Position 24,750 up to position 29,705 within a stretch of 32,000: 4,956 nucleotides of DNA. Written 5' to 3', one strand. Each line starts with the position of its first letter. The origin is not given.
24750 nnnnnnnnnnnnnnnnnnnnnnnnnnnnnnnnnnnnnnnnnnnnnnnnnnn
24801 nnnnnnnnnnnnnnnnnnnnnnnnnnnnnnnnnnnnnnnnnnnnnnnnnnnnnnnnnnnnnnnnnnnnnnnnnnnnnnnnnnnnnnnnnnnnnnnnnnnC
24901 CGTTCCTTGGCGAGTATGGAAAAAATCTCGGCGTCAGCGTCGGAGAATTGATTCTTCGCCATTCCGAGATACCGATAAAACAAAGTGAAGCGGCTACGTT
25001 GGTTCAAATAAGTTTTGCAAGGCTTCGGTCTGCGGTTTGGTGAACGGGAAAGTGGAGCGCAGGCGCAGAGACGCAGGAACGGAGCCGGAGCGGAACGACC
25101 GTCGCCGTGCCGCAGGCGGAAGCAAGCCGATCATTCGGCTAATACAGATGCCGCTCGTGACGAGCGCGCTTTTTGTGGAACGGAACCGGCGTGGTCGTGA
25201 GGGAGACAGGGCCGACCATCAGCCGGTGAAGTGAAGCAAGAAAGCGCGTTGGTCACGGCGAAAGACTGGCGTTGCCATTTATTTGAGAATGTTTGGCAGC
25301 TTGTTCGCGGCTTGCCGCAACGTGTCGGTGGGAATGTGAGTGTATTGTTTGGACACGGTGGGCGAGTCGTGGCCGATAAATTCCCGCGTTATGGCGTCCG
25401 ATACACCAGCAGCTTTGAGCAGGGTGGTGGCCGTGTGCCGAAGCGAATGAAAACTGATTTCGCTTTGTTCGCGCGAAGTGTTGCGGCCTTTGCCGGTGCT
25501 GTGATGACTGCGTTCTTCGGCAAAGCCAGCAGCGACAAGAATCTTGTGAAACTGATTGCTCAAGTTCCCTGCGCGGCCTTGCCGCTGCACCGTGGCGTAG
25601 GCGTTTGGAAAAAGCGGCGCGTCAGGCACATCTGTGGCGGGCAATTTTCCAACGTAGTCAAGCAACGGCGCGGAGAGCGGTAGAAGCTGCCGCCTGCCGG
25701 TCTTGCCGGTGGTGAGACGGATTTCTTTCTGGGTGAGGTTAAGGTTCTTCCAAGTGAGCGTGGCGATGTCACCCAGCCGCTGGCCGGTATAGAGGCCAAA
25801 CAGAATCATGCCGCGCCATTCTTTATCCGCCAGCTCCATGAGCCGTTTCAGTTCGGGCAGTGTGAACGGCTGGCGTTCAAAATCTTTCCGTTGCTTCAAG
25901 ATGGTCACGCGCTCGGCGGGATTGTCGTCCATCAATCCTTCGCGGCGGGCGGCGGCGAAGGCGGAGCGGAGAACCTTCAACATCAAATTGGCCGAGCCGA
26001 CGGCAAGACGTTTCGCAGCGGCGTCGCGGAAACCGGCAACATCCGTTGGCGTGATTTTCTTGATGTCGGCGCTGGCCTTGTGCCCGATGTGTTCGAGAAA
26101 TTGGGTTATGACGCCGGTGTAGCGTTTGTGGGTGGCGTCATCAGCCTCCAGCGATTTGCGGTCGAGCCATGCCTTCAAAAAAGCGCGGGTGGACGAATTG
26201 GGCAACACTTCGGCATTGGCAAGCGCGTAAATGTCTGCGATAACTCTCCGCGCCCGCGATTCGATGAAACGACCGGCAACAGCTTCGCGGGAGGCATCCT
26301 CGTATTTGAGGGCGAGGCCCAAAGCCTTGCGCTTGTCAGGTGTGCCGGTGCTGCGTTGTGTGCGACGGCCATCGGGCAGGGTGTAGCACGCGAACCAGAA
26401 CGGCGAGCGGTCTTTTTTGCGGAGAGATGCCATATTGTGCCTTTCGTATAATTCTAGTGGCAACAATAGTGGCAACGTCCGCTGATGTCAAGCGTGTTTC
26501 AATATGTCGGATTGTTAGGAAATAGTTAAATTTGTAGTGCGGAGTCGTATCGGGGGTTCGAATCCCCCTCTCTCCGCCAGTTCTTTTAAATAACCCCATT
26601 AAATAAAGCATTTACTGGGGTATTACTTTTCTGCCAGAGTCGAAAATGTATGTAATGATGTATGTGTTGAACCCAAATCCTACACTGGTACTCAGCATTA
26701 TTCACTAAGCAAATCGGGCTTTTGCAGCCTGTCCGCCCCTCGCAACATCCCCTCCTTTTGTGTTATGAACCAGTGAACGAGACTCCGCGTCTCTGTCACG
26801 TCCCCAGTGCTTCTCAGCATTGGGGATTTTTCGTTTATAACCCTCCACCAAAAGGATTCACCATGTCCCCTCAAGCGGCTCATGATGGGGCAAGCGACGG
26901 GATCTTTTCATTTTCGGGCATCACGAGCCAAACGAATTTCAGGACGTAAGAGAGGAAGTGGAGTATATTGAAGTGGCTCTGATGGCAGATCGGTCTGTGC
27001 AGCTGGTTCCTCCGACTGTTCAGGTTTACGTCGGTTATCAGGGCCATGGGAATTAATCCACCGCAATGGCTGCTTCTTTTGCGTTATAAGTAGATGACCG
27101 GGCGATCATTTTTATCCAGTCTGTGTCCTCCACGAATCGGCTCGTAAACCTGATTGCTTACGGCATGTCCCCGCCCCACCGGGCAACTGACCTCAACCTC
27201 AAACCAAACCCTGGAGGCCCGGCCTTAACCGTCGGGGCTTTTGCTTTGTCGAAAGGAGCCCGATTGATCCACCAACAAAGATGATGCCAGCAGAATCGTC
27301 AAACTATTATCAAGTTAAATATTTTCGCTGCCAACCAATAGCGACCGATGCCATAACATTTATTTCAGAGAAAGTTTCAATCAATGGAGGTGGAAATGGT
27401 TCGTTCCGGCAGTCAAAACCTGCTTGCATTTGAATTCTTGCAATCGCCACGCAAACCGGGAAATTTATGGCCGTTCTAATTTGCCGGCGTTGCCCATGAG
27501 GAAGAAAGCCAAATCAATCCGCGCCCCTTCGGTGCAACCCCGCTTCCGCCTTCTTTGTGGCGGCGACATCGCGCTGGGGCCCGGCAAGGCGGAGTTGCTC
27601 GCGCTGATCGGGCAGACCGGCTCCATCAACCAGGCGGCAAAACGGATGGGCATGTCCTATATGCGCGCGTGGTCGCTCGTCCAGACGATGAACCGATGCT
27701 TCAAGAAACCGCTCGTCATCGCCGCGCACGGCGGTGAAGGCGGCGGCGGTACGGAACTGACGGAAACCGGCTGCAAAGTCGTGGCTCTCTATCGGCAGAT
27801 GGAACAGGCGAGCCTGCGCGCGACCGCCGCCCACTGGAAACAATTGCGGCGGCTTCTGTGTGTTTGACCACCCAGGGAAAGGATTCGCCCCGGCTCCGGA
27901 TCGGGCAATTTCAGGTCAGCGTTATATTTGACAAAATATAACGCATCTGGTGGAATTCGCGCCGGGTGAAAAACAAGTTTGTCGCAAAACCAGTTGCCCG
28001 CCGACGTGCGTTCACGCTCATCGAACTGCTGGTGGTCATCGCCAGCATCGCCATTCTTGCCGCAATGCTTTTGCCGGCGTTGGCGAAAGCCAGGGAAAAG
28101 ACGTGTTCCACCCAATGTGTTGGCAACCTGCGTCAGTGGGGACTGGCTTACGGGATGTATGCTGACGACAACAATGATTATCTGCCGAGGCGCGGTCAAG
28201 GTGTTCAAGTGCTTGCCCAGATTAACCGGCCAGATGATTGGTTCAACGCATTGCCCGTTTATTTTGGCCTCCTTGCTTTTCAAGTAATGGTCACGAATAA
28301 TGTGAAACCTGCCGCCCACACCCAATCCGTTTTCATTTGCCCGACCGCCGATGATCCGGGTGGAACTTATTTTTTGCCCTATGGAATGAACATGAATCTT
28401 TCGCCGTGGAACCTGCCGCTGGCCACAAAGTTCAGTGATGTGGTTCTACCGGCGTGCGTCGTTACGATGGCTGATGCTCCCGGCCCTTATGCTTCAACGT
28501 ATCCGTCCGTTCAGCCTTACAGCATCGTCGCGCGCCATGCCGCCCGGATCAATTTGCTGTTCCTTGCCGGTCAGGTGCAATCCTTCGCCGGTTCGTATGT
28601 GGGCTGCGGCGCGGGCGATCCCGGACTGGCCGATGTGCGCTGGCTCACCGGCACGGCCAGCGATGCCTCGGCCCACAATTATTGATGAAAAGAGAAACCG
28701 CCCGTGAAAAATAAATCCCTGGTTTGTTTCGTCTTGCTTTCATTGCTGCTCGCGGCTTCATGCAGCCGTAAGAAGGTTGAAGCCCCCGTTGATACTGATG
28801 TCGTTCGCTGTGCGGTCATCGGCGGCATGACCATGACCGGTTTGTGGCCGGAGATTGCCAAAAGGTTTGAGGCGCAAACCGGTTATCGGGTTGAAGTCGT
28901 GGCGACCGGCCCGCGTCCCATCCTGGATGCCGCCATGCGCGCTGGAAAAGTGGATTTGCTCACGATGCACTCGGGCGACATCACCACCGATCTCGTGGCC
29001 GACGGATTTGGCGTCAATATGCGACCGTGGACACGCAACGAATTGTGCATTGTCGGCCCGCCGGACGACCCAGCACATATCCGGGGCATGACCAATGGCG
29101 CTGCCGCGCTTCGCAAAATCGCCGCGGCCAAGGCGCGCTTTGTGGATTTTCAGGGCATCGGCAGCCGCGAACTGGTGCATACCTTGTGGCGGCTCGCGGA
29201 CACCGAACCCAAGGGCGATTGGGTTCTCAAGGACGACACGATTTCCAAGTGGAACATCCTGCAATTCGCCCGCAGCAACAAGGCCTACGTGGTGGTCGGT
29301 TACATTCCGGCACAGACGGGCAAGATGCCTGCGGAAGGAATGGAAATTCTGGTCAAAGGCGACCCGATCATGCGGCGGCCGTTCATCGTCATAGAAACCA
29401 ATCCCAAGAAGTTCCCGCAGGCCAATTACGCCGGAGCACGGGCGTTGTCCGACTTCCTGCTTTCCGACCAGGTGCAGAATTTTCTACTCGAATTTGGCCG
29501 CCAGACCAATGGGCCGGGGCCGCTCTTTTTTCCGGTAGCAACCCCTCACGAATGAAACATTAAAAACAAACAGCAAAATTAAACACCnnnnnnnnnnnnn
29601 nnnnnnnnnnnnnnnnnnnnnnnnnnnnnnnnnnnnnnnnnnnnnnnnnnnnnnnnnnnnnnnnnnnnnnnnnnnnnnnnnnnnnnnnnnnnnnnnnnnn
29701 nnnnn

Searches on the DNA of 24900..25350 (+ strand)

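Call 11: search_rna_families(source=window, start=24900, end=25350, threshold=evalue, max_evalue=10, show_alignments=2)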
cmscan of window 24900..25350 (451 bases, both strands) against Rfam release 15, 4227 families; matches with E-value up to 10: 3.
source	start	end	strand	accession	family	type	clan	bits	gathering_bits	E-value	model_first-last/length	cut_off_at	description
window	25218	25293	+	RF00593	snoU83B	Gene; snRNA; snoRNA; CD-box;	-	18.2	35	0.35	1-94/94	no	Small nucleolar RNA U83B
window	25119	25226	-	RF02883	BcKCsr2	Gene; sRNA;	-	13.4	40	1.3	1-129/129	no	Burkholderia sRNA 2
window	25067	25157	+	RF02133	HOXB13-AS1_2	Gene; lncRNA;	-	10.1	40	9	1-81/81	no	HOXB13 antisense RNA 1 conserved region 2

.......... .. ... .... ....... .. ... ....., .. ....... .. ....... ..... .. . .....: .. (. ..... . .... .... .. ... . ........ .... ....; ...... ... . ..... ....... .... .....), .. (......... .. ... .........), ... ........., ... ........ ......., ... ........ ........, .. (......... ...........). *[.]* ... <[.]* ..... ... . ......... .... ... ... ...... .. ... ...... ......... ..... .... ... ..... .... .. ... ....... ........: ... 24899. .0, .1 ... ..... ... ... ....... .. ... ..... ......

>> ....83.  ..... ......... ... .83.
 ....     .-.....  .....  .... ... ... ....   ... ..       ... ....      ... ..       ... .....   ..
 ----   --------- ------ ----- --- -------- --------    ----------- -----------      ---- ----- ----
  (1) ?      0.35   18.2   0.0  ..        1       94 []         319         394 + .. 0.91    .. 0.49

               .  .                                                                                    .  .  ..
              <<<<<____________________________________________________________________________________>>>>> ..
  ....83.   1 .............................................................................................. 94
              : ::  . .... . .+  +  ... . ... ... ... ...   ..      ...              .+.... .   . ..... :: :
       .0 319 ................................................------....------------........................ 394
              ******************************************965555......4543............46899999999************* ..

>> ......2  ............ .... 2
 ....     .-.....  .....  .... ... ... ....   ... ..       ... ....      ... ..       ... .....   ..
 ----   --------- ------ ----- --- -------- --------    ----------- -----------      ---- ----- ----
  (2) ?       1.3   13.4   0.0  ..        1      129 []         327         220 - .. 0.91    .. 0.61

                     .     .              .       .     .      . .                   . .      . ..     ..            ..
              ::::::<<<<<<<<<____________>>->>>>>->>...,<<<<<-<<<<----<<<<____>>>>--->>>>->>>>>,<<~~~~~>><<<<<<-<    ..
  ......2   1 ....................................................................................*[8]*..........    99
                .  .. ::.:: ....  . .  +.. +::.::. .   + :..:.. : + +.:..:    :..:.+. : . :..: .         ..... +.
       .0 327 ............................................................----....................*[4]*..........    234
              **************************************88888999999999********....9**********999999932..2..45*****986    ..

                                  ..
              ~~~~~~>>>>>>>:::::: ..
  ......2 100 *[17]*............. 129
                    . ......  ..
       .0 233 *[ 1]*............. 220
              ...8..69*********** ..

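Call 71: search_dna_similar(query=window:25019-25263:+, collection=plasmids, mode=distant, max_evalue=0.01)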
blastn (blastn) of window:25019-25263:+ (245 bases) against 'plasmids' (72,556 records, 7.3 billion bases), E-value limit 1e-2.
No match.

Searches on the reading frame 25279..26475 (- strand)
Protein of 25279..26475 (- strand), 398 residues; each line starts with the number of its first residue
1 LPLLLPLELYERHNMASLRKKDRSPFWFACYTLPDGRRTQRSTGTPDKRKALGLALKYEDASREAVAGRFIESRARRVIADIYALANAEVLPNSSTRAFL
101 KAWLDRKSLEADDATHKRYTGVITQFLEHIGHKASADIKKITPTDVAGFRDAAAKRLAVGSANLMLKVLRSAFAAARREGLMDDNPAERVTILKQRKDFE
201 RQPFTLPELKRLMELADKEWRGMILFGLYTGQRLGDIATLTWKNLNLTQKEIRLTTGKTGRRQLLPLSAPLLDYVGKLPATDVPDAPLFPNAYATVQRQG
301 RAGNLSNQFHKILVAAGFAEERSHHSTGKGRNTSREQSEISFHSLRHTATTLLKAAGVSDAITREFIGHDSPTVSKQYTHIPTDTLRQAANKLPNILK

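Call 8: search_protein_families(library=pfam, proteins=[window:25279-26475:-])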
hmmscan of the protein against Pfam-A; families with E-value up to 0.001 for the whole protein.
window:25279-26475:- (398 aa): 2 families
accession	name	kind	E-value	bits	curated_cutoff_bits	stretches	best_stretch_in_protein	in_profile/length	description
PF00589.27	Phage_integrase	-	1.7e-18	67.4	27.1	1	208-381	7-168/172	Phage integrase family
PF13102.12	Phage_int_SAM_5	-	9.3e-06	26.4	22.3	1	98-188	4-94/98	Phage integrase SAM-like domain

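Call 12: find_encoding_contigs(protein=window:25279-26475:-, flank=10000, max_places=10)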
Protein window:25279-26475:- (398 aa): no gene with exactly this product is on record in the collection.

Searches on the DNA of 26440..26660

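Call 72: search_rna_families(source=window, start=26440, end=26660, threshold=evalue, max_evalue=1, show_alignments=1)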
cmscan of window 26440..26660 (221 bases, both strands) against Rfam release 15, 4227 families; matches with E-value up to 1: 3.
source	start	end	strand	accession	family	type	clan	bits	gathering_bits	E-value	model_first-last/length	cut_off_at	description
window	26527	26576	-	RF04351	Plastid-psbl-rps4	Cis-reg;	-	40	68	1.9e-07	1-53/53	no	Plastid-psbl-rps4 3UTR RNA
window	26530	26625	-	RF01631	ceN41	Gene; snRNA; snoRNA; HACA-box;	-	17.1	50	0.59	1-137/137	no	Caenorhabditis snoRNA ceN41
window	26440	26579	+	RF00023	tmRNA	Gene;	CL00001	16.1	47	7.1e-05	216-374/374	5'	transfer-messenger RNA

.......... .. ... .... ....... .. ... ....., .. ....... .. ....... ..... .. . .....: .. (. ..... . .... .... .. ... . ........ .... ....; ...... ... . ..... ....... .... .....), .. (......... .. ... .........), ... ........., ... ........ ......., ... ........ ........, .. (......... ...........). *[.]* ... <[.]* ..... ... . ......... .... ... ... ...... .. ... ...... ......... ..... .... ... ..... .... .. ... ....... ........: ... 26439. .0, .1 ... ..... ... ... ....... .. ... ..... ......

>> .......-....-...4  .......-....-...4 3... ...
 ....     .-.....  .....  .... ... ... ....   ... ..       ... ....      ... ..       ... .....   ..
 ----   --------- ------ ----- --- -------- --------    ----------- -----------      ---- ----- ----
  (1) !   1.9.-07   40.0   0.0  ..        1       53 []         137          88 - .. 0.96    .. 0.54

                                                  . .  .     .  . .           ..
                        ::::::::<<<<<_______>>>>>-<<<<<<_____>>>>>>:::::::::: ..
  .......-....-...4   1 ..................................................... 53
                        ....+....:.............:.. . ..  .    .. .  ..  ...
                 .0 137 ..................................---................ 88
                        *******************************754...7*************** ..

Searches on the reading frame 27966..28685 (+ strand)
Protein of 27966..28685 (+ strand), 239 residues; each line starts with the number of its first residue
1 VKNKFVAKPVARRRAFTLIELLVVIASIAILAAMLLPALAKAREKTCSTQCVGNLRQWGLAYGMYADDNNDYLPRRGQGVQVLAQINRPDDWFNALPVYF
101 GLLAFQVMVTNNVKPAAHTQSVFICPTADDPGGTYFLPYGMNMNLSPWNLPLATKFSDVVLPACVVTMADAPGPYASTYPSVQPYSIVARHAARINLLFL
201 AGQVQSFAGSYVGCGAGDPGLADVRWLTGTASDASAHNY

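Call 8: search_protein_families(library=pfam, proteins=[window:27966-28685:+])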
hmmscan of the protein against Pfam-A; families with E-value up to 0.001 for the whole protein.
window:27966-28685:+ (239 aa): 1 family
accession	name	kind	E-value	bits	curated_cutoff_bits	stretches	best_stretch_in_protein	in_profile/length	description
PF07963.17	N_methyl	-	0.00012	21.9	21.2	1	12-36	3-27/27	Prokaryotic N-terminal methylation motif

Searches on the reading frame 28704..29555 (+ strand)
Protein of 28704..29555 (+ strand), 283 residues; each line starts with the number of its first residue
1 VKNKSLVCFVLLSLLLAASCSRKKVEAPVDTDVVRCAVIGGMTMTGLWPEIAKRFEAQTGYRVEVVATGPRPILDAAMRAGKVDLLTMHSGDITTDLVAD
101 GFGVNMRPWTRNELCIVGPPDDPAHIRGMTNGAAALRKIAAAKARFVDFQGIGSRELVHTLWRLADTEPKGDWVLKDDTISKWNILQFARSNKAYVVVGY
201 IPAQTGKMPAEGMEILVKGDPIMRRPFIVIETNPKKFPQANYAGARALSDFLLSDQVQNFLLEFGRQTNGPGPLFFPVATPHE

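Call 8: search_protein_families(library=pfam, proteins=[window:28704-29555:+])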
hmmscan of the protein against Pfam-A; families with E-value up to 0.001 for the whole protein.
window:28704-29555:+ (283 aa): 3 families
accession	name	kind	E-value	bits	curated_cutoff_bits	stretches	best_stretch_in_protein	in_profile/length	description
PF13531.11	SBP_bac_11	-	6.1e-15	56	25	1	38-265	3-225/227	Bacterial extracellular solute-binding protein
PF12849.12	PBP_like_2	-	9.1e-08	32.6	27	1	51-255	27-266/267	PBP superfamily domain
PF12974.12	Phosphonate-bd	-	0.0009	19.1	27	0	44-92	12-60/242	ABC transporter, phosphonate, periplasmic substrate-binding protein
